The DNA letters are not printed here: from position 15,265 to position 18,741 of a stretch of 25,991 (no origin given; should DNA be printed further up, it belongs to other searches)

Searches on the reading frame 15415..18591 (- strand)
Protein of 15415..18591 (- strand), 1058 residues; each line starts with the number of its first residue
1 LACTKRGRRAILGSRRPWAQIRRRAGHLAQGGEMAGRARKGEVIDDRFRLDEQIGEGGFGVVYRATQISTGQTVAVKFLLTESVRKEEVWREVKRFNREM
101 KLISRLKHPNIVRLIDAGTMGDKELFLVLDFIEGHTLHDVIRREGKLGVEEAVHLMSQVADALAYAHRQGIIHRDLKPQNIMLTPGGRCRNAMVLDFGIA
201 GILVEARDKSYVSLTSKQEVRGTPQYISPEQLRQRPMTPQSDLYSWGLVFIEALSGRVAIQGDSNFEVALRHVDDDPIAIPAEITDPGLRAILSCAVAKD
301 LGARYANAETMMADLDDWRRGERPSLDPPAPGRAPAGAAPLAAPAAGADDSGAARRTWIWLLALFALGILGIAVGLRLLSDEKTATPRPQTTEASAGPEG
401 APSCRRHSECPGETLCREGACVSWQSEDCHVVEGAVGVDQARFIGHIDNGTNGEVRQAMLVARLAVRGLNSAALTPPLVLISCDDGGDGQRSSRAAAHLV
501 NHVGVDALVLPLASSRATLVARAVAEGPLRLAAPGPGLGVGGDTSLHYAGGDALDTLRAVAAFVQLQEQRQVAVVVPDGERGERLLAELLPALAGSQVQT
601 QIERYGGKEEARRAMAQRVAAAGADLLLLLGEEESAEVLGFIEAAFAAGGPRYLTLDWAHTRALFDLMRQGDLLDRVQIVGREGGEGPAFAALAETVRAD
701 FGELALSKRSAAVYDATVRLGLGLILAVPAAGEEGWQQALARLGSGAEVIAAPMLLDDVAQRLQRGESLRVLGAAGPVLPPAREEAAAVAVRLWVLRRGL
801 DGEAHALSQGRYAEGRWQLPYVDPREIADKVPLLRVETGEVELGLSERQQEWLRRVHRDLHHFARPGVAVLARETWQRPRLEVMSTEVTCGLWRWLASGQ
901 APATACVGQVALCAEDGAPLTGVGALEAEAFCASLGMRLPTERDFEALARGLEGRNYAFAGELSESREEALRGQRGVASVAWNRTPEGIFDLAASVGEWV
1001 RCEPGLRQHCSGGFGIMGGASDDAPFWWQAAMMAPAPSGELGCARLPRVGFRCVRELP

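Call 75: search_protein_families(library=pfam, proteins=[window:15415-18591:-], max_evalue=0.001)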
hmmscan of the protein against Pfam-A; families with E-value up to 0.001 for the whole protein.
window:15415-18591:- (1058 aa): 5 families
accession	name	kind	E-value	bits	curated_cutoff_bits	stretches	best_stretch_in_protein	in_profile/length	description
PF00069.31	Pkinase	-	1e-51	176.3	31.7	1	49-271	2-211/263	Protein kinase domain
PF07714.23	PK_Tyr_Ser-Thr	-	9.4e-36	123.9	23.1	1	49-295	2-240/258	Protein tyrosine and serine/threonine kinase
PF13458.12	Peripla_BP_6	-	5e-10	40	31.7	1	461-717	24-286/343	Periplasmic binding protein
PF03781.23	FGE-sulfatase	-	3.7e-08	33.8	23.3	1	909-1001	82-190/255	Sulfatase-modifying factor enzyme 1-like domain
PF06293.20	Kdo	-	0.00015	21.7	21.3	1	92-197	54-166/207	Lipopolysaccharide kinase (Kdo/WaaP) family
